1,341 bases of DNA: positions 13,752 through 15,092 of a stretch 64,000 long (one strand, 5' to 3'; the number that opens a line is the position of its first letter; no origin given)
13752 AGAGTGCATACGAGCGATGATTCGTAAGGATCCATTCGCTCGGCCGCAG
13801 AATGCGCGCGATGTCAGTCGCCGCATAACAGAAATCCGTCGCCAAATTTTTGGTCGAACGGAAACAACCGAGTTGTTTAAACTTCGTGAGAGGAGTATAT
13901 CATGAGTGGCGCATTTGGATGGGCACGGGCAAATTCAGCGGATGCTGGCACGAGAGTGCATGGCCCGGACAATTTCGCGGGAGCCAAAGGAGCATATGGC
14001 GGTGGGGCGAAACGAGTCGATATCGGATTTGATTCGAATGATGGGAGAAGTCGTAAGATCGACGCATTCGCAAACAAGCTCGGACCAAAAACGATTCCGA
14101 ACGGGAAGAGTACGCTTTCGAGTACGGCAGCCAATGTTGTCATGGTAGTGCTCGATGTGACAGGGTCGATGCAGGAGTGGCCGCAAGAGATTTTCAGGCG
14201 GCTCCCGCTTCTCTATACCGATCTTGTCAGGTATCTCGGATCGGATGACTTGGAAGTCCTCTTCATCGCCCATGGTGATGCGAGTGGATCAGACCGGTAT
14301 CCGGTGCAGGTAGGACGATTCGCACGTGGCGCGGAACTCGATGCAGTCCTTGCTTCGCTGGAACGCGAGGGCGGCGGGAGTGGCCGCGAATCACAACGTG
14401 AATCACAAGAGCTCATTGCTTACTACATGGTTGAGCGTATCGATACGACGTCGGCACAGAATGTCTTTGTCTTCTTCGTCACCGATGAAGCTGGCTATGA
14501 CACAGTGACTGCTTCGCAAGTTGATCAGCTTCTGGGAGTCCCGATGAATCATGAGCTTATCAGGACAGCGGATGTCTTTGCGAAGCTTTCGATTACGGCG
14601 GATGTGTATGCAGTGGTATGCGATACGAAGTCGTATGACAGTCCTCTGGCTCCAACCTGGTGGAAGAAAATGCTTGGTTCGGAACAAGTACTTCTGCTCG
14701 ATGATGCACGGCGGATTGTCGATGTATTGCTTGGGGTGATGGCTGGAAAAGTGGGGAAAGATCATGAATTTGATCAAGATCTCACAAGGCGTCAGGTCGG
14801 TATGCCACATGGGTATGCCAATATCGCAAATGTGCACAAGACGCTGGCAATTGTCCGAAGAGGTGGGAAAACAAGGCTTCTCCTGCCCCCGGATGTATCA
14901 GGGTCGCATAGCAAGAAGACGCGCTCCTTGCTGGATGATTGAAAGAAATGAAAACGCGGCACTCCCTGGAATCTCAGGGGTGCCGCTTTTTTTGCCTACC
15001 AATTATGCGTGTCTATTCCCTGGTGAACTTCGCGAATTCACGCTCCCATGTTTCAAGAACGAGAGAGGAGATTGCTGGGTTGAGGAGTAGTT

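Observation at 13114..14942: Translationally coupled Ser/Thr kinase plus vWA (TerY-like) dyad in a GC-rich island, directly behind a coaD-coaE fusion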

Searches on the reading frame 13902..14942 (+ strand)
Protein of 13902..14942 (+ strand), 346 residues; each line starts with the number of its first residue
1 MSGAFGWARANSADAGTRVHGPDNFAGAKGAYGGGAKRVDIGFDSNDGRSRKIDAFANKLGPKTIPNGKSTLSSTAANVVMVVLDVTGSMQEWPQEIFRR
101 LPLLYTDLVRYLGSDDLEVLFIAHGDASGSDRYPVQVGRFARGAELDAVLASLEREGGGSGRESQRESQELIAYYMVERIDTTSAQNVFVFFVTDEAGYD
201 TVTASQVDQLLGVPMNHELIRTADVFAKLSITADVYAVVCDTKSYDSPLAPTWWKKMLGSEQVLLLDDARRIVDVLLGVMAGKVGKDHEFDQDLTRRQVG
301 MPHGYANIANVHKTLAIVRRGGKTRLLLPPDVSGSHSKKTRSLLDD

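Call 3: search_protein_families(library=pfam, proteins=[window:13902-14942:+], max_evalue=0.01)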
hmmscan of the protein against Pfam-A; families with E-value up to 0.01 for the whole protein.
window:13902-14942:+ (346 aa): 1 family
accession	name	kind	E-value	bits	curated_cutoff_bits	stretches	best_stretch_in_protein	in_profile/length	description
PF04285.18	DUF444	-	0.0015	18.1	27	1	75-126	242-292/418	Protein of unknown function (DUF444)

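Call 5: search_protein_families(library=padloc, proteins=[window:13902-14942:+], max_evalue=1)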
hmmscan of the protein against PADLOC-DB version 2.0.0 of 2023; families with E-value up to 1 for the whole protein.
window:13902-14942:+ (346 aa): 0 families

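Call 6: search_protein_families(library=ncbifam, proteins=[window:13902-14942:+], max_evalue=1)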
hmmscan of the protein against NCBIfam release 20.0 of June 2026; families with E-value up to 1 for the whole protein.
window:13902-14942:+ (346 aa): 3 families
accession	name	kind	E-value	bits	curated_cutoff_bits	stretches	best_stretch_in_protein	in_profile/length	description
NF003707.0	PRK05325.1-2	equivalog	0.026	13.6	396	1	75-127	244-295/428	hypothetical protein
NF003708.0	PRK05325.1-3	equivalog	0.034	13.1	466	1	75-125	245-294/423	hypothetical protein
TIGR02877.1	spore_yhbH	equivalog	0.063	12.4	467.95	1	75-125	200-249/371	sporulation protein YhbH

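Call 7: search_protein_families(library=phrogs, proteins=[window:13902-14942:+], max_evalue=1)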
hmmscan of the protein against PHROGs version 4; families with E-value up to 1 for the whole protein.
window:13902-14942:+ (346 aa): 3 families
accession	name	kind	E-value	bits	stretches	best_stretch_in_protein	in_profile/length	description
phrog_2971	-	unknown function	9.1e-27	95.2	1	79-323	88-330/352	-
phrog_21674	-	tail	0.099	11.7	1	183-268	1017-1101/1125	tail protein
phrog_7751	-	unknown function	0.38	11.8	1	189-235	24-71/91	-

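Call 8: find_homologous_proteins(query=window:13902-14942:+)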
Query window:13902-14942:+ (346 aa): 103 proteins with E <= 0.001 among 6576 candidates.
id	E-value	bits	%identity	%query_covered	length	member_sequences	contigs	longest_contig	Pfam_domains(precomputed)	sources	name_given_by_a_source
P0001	1.8e-227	772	100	100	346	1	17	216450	-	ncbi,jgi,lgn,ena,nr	ncbi:MAG: hypothetical protein KBC83_01695 [Candidatus Moranbacteria bacterium]|jgi:hypothetical pro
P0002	1.4e-182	625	79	100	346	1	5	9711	-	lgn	-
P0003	1.1e-177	609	77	100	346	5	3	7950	-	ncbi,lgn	-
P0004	2.3e-166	571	74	100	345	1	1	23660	-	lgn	-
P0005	7.4e-166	570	74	100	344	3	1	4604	-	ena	-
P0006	8.4e-165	566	73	100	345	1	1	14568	-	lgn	-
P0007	2.8e-162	558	72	100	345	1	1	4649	-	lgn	-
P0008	4.4e-161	554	72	100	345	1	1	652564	-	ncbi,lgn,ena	-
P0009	3.3e-158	545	72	100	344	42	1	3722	-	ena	-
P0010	1.2e-113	398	56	99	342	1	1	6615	-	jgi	jgi:hypothetical protein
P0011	2.5e-110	387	54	99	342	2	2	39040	-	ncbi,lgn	-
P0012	4.4e-91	324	50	99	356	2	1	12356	-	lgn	-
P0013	9.6e-81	290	46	99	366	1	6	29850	-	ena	-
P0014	1.1e-78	283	45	98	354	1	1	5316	-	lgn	-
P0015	2.1e-76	276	45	93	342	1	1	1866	-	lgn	-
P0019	8.1e-73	264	43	100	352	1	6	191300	-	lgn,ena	-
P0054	5.9e-57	212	40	100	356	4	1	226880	-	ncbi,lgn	-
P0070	1.1e-46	178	35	100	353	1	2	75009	-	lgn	-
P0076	6.2e-36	143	33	78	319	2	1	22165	-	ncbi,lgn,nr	ncbi:hypothetical protein HY837_02065 [archaeon]|nr:hypothetical protein [archaeon]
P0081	4.1e-32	130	34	72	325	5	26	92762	-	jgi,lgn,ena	-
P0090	8.3e-25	106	33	74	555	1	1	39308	-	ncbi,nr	ncbi:MAG: hypothetical protein JXJ04_15980 [Spirochaetales bacterium]|nr:hypothetical protein [Spiro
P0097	4.3e-23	100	30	70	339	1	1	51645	-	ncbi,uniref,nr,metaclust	ncbi:hypothetical protein [Chondromyces apiculatus]|uniref:VWFA domain-containing protein n=1 Tax=Ch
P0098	8.8e-23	99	29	84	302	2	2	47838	-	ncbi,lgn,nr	ncbi:hypothetical protein IV102_00995 [bacterium]|nr:hypothetical protein [bacterium]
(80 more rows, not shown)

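Call 9: search_solved_structures(query=window:13902-14942:+, max_evalue=10, show_alignments=2)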
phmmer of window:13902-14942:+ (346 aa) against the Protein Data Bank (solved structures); distinct sequences matched with E-value up to 10: 0.

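Call 13: find_related_loci(query=A1, collection=viral_contigs, flank=8000)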
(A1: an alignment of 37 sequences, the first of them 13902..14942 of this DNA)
Query A1 (346 aa) in viral_contigs; peptide patterns used: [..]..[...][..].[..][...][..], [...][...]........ (x = any residue, [..] = any of these).
438 stretches matched a pattern; 267 encode a relative of the query (tblastn E <= 1e-3); the best 80 are kept; 80 distinct loci.
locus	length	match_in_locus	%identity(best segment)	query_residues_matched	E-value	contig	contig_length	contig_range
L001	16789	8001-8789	39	66-331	1e-50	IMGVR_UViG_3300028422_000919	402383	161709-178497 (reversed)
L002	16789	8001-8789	39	66-331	1e-50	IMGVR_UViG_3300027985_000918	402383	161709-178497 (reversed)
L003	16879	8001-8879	30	43-329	8e-35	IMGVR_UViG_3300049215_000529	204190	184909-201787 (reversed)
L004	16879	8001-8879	30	43-329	8e-35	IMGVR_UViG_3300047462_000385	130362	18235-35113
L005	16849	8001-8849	30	43-327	8e-34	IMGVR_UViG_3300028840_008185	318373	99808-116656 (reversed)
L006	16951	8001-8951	33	16-340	4e-33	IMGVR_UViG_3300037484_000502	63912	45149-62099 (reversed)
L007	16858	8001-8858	31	21-325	2e-30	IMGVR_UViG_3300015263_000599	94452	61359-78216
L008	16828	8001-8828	32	80-344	9e-30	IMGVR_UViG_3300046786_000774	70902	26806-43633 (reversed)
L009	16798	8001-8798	30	72-329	7e-29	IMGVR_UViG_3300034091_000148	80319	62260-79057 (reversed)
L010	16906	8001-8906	29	32-331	1e-28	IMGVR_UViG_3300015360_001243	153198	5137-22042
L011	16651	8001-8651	36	80-298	4e-28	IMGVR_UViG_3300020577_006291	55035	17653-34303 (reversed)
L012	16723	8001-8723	34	54-298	3e-27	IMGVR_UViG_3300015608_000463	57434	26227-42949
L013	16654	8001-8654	33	80-298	8e-26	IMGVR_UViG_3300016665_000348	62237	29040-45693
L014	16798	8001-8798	33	72-344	2e-30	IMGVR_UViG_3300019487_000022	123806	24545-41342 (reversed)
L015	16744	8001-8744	29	36-281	3e-21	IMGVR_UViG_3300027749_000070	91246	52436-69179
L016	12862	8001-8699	29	47-276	4e-21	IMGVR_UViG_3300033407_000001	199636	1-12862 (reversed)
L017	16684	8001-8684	28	59-300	7e-21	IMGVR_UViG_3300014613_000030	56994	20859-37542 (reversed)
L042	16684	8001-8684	26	59-287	5e-15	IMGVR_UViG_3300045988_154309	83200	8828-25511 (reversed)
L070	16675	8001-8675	26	55-276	1e-13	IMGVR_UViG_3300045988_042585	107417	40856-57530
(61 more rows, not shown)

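Call 19: search_dna_similar(query=window:13902-14942:+, collection=phages, mode=protein, max_evalue=0.001, max_rows=40)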
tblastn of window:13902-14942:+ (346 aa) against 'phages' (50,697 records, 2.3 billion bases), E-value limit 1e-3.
Records with a match: 192; places in all: 192; records where one place covers at least 80% of the query: 0.
Best place of each record, by identity: <60% 192.
By first word of the organism name: Mycobacterium 190; uncultured 1; Mycolicibacterium 1.
By host as written in the record: Mycobacterium smegmatis mc2 155 146; Mycobacterium smegmatis mc#155 23; Mycobacterium sp. 6; - 5; Mycobacterium smegmatius mc2 155 3; Mycobacterium smegmatis mc2155 3; Mycobacterium 2; Mycobacterium smegmatis SN2 2; and 2 more.
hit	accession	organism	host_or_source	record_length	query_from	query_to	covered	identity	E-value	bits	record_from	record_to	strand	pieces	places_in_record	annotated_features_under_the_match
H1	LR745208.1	uncultured phage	metagenomic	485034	80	300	64%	34.2%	8e-19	94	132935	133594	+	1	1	record has no annotation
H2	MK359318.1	Mycobacterium phage Specks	Mycobacterium smegmatis mc2 155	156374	80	276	57%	29.2%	1e-10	69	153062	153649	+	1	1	267: hypothetical protein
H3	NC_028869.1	Mycobacterium phage HyRo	Mycobacterium smegmatis mc2 155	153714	80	276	57%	28.7%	6e-11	70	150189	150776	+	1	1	hypothetical protein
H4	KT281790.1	Mycobacterium phage HyRo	Mycobacterium smegmatis mc2 155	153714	80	276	57%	28.7%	6e-11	70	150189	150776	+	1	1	hypothetical protein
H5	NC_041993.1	Mycobacterium phage Sebata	Mycobacterium smegmatis mc2 155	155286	80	276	57%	28.7%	6e-11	70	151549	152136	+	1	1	261: hypothetical protein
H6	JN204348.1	Mycobacterium phage Sebata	Mycobacterium smegmatis mc2 155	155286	80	276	57%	28.7%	6e-11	70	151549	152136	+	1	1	261: hypothetical protein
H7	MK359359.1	Mycobacterium phage Colt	Mycobacterium smegmatis mc2 155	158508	80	276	57%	28.7%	1e-10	69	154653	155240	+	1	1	252: hypothetical protein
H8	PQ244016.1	Mycobacterium phage Blubba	Mycobacterium smegmatis mc2 155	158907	80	276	57%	28.7%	1e-10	69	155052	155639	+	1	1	249: hypothetical protein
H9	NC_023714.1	Mycobacterium phage LinStu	Mycobacterium smegmatis mc2 155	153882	80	276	57%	28.7%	1e-10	69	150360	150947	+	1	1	258: hypothetical protein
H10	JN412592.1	Mycobacterium phage LinStu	Mycobacterium smegmatis mc2 155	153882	80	276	57%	28.7%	1e-10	69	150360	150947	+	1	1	258: hypothetical protein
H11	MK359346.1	Mycobacterium phage NoodleTree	Mycobacterium smegmatis mc2 155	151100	80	276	57%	28.7%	1e-10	69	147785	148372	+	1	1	258: hypothetical protein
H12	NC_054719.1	Mycobacterium phage NoodleTree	Mycobacterium smegmatis mc2 155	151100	80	276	57%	28.7%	1e-10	69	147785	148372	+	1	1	258: hypothetical protein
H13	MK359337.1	Mycobacterium phage Flabslab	Mycobacterium smegmatis mc2 155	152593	80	276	57%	28.7%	1e-10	69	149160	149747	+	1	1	257: hypothetical protein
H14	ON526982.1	Mycobacterium phage Guwapp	Mycobacterium smegmatis mc2 155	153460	80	276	57%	28.7%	1e-10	69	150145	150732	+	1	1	258: hypothetical protein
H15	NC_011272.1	Mycobacterium phage Rizal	-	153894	80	276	57%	28.7%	1e-10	69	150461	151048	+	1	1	251: gp251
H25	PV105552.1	Mycobacterium phage Asterius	Mycobacterium smegmatis mc#155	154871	80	276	57%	28.7%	1e-10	69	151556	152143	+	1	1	263: hypothetical protein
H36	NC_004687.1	Mycobacterium phage Bxz1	Mycobacterium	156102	80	276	57%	28.7%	1e-10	69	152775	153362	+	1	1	gp248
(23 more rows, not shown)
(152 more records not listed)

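Call 20: search_protein_families(library=pfam, proteins=[L070:8795-9901:+, L016:8912-10240:+, L017:8810-9997:+, L042:8825-10072:+, L070:7857-8786:+, L042:7896-8792:+, L042:6885-7883:+, L001:6601-7650:+, L001:7608-8816:+], max_evalue=0.01)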
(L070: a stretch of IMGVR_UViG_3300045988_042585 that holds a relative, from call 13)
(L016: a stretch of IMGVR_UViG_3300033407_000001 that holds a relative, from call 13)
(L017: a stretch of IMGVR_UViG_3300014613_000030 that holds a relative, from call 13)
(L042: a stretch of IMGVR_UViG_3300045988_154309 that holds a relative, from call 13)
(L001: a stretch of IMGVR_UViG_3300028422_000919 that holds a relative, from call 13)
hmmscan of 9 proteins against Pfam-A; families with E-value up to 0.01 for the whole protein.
L070:8795-9901:+ (368 aa): 1 family
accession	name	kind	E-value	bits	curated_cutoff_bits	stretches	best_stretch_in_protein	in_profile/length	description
PF00709.27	Adenylsucc_synt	-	1.3e-32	113.5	27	1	4-280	1-276/416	Adenylosuccinate synthetase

L016:8912-10240:+ (442 aa): 1 family
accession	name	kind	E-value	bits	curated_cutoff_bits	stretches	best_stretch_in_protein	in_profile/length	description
PF00709.27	Adenylsucc_synt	-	1.3e-65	222.2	27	1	7-353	2-346/416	Adenylosuccinate synthetase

L017:8810-9997:+ (395 aa): 1 family
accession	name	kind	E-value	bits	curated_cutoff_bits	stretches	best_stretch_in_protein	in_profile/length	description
PF00709.27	Adenylsucc_synt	-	2.2e-55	188.5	27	1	5-348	2-329/416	Adenylosuccinate synthetase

L042:8825-10072:+ (415 aa): 1 family
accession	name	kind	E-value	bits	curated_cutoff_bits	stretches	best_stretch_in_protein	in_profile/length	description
PF00709.27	Adenylsucc_synt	-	2.4e-34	119.2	27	1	7-305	1-278/416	Adenylosuccinate synthetase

L070:7857-8786:+ (309 aa): 0 families

L042:7896-8792:+ (298 aa): 0 families

L042:6885-7883:+ (332 aa): 1 family
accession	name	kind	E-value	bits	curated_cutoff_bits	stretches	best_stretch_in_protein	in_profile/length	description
PF00226.36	DnaJ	-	2.3e-05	24.8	27.8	1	19-58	11-51/63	DnaJ domain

L001:6601-7650:+ (349 aa): 5 families
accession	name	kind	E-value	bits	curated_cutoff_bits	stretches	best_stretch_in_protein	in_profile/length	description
PF00069.31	Pkinase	-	1.4e-33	116.9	31.7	1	94-286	2-191/263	Protein kinase domain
PF07714.23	PK_Tyr_Ser-Thr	-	1.2e-18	67.9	23.1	1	95-311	3-218/258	Protein tyrosine and serine/threonine kinase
PF01636.29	APH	-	2.4e-07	31.2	23.2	1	201-243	154-199/239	Phosphotransferase enzyme family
PF03109.22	ABC1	-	0.00021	21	22.9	1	167-242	143-215/244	ABC1 atypical kinase-like domain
PF17667.7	Pkinase_fungal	-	0.0044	16.2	24.1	1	197-265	291-366/387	Fungal protein kinase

L001:7608-8816:+ (402 aa): 0 families

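Call 21: get_annotated_region(hit=H36, flank=5000)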
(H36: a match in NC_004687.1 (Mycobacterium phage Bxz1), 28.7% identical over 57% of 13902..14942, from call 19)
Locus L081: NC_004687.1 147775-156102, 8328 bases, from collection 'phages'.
description: Mycobacterium phage Bxz1, complete genome.
organism: Mycobacterium phage Bxz1 (NCBI taxid 205877)
taxonomy: Viruses; Duplodnaviria; Heunggongvirae; Uroviricota; Caudoviricetes; Ceeclamvirinae; Bixzunavirus; Bixzunavirus Bxz1
host: Mycobacterium; source: -; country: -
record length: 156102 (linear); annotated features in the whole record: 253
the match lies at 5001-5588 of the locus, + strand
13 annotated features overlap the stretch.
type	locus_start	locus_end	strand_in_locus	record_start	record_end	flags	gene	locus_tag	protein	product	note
CDS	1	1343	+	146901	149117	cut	-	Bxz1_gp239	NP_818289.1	gp239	-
CDS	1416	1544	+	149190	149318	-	-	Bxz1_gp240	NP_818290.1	gp240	-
CDS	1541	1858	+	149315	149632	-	-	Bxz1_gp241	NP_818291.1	gp241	-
CDS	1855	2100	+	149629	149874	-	-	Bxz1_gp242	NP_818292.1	gp242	-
CDS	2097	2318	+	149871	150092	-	-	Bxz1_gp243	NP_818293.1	gp243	-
CDS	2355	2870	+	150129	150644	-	-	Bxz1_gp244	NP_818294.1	gp244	-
CDS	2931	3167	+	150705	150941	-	-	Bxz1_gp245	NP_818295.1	gp245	-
CDS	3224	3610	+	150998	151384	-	-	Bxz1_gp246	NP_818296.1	gp246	-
CDS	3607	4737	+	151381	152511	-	-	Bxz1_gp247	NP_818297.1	kinase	-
CDS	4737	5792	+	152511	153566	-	-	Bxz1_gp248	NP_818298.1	gp248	-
CDS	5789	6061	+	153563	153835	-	-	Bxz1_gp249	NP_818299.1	gp249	-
CDS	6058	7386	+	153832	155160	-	-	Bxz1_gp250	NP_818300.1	2-aminooxy adenylosuccinate synthetase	-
CDS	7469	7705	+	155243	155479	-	-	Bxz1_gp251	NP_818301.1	gp251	-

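Call 22: get_annotated_region(hit=H25, flank=5000)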
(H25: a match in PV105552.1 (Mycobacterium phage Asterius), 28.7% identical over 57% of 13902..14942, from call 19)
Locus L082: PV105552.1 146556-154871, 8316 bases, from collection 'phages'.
description: Mycobacterium phage Asterius, complete genome.
organism: Mycobacterium phage Asterius (NCBI taxid 3403498)
taxonomy: Viruses; Duplodnaviria; Heunggongvirae; Uroviricota; Caudoviricetes
host: Mycobacterium smegmatis mc#155; source: soil; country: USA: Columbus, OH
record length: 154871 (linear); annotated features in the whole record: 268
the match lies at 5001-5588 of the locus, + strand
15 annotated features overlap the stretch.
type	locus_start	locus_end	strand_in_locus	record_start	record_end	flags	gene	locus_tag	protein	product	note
CDS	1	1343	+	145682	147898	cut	254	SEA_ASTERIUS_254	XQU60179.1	terminase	-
CDS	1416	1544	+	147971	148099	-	255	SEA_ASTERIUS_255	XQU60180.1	membrane protein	-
CDS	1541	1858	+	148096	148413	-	256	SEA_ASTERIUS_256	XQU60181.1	hypothetical protein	-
CDS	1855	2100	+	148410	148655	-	257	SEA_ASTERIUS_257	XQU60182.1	hypothetical protein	-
CDS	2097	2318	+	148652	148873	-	258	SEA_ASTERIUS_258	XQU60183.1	hypothetical protein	-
CDS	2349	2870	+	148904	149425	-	259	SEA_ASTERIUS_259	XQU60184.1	polynucleotide kinase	-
CDS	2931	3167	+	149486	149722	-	260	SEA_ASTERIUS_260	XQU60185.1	hypothetical protein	-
CDS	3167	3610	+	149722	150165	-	261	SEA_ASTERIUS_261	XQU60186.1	hypothetical protein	-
CDS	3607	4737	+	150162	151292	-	262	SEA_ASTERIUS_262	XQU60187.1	serine/threonine kinase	-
CDS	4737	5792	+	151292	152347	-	263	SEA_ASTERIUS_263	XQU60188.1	hypothetical protein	-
CDS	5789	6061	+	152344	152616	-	264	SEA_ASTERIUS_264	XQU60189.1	hypothetical protein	-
CDS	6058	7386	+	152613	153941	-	265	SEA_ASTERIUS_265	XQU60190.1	PurA-like adenylosuccinate synthetase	-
CDS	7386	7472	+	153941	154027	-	266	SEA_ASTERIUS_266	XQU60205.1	hypothetical protein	-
CDS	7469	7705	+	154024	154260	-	267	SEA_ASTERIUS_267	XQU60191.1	hypothetical protein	-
CDS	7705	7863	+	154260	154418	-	268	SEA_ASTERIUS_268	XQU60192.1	hypothetical protein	-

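Call 26: find_encoding_contigs(protein=P0008, flank=6000, max_places=2)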
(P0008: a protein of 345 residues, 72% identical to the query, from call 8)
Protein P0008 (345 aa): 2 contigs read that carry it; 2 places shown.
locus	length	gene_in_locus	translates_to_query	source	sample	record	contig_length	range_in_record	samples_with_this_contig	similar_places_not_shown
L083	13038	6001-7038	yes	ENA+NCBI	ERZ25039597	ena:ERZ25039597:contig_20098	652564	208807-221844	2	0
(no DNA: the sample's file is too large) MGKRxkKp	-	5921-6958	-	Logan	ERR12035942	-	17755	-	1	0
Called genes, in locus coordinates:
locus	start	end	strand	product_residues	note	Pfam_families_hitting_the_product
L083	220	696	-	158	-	-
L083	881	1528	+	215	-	PF02661:Fic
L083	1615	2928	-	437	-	PF01545:Cation_efflux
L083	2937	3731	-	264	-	-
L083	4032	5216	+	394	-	PF01467:CTP_transf_like, PF01121:CoaE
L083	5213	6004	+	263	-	PF00069:Pkinase, PF07714:PK_Tyr_Ser-Thr, PF01636:APH (weak), PF03109:ABC1 (weak)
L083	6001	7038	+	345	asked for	-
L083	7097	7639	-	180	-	PF01467:CTP_transf_like (weak)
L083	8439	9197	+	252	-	PF01978:TrmB, PF09339:HTH_IclR (faint)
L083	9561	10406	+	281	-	-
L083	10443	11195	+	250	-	-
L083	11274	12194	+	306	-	PF13672:PP2C_2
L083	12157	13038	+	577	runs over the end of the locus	-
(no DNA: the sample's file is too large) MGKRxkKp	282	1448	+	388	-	PF02661:Fic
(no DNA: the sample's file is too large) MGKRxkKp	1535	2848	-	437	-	PF01545:Cation_efflux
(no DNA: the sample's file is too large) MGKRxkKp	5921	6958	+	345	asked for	-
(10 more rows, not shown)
